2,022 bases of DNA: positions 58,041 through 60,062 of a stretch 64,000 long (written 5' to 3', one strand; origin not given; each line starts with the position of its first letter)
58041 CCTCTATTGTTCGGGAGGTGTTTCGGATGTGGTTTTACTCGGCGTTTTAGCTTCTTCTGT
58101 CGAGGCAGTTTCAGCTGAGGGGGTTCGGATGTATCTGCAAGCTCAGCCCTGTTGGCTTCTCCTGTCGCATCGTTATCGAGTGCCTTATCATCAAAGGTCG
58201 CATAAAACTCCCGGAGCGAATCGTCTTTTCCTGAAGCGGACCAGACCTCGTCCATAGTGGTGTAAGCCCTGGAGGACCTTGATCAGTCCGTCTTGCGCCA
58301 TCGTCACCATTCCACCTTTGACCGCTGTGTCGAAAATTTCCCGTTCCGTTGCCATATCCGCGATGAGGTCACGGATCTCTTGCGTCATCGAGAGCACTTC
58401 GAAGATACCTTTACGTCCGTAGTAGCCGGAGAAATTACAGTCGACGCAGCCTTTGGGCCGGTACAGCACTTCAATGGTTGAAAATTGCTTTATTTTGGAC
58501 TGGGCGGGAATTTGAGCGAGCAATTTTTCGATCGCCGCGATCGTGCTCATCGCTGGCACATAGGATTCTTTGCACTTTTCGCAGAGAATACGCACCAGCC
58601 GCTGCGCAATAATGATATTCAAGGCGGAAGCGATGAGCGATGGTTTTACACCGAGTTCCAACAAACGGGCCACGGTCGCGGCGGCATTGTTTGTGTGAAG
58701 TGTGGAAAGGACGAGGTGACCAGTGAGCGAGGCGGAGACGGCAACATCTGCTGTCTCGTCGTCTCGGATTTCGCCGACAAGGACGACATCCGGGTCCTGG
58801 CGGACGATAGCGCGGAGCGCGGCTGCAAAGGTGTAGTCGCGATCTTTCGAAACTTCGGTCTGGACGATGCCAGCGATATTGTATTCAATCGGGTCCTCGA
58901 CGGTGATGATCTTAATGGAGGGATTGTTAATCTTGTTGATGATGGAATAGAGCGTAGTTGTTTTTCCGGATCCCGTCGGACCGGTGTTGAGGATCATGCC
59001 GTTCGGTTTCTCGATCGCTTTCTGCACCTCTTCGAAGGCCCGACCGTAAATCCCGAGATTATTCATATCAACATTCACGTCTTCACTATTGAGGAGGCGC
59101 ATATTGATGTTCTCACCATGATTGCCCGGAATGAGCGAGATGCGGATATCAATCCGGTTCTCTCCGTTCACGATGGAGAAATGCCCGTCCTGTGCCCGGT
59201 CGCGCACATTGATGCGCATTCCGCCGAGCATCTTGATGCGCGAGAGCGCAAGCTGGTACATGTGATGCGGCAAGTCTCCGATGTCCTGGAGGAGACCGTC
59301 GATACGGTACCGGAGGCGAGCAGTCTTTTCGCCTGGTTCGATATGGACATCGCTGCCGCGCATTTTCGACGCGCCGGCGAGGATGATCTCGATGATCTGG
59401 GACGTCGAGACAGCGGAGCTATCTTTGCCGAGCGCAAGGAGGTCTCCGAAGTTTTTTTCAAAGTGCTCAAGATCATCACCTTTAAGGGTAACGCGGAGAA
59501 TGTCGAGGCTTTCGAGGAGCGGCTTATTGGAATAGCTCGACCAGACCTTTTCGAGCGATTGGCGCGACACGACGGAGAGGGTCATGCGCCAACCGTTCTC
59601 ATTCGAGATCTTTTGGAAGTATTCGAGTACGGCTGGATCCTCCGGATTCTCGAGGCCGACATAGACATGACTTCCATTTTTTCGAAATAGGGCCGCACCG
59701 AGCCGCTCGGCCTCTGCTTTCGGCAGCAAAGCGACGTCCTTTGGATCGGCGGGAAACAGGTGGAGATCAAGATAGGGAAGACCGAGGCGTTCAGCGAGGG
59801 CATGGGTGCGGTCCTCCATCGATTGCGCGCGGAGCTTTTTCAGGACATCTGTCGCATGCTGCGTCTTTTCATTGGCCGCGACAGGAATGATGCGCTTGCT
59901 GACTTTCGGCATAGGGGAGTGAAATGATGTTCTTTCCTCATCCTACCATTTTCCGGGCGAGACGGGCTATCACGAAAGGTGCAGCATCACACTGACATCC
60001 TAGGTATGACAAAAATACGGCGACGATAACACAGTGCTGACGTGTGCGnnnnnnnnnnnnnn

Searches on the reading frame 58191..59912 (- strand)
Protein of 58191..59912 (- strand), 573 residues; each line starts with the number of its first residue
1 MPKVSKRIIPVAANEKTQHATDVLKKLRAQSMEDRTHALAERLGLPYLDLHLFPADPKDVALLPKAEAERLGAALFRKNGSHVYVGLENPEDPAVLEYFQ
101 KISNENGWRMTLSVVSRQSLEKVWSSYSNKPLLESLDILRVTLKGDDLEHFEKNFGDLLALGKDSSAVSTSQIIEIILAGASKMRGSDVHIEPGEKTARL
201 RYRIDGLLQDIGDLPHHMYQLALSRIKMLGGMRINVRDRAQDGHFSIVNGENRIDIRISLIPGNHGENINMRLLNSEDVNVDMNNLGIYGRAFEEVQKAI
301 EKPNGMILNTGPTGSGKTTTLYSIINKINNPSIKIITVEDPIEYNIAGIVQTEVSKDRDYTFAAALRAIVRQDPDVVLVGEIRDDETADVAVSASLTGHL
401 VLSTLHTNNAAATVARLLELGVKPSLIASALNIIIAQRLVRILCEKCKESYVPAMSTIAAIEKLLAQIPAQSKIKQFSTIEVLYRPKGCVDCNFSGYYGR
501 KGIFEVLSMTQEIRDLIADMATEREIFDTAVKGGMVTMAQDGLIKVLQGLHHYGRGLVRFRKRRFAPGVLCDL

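Call 25: search_protein_families(library=ncbifam, proteins=[window:58191-59912:-], max_evalue=0.00001)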
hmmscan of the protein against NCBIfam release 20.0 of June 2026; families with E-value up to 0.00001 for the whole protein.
window:58191-59912:- (573 aa): 17 families
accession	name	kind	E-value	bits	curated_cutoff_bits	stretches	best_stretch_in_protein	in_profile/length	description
TIGR02538.1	type_IV_pilB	equivalog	2.9e-136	455.3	675.65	1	13-550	24-552/564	type IV-A pilus assembly ATPase PilB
TIGR02533.1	type_II_gspE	equivalog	2.3e-134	448.7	630.25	1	78-550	19-476/486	type II secretion system ATPase GspE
NF007755.0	PRK10436.1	equivalog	1.1e-114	383.7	617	1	163-550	78-449/465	type II secretion system protein GspE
NF053534.1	T4PilAsmATPsTfpB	equivalog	6.1e-108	361.7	850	1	148-550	175-572/584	type IV pilus assembly ATPase TfpB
NF041000.1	ATPase_ComGA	equivalog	5.2e-71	238.8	300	1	177-441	3-266/267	competence type IV pilus ATPase ComGA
TIGR01420.1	pilT_fam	subfamily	7.4e-55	186.5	319.1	1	175-462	3-290/343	PilT/PilU family type 4a pilus ATPase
TIGR02525.1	plasmid_TraJ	equivalog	2.6e-27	95.8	368.3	1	269-441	120-299/372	plasmid transfer ATPase TraJ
TIGR02524.1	dot_icm_DotB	equivalog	2.3e-22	79.7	463.3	1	294-440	124-279/358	Dot/Icm type IV secretion system ATPase DotB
NF058587.1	archaellum_moto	equivalog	1.1e-17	64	550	1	307-441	278-418/527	archaellum flagellar ATPase motor FlaI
NF010469.0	PRK13894.1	subfamily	3.5e-15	56.1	508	1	293-424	138-271/320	conjugal transfer ATPase TrbB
TIGR02788.1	VirB11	equivalog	6.5e-15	54.9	249.95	1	277-426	118-270/308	P-type DNA transfer ATPase VirB11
TIGR02782.1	TrbB_P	equivalog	1.1e-14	54.5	304.55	1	296-435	129-276/303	P-type conjugative transfer ATPase TrbB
TIGR03819.1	heli_sec_ATPase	hypoth_equivalog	3.9e-14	52.6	373.15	1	225-439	102-319/340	TadA family conjugal transfer-associated ATPase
NF010425.0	PRK13851.1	equivalog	2.4e-11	43.1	461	1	294-430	152-292/344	type IV secretion system protein VirB11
NF010407.0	PRK13833.1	subfamily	7.1e-11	42.1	499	1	296-423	137-265/323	conjugal transfer protein TrbB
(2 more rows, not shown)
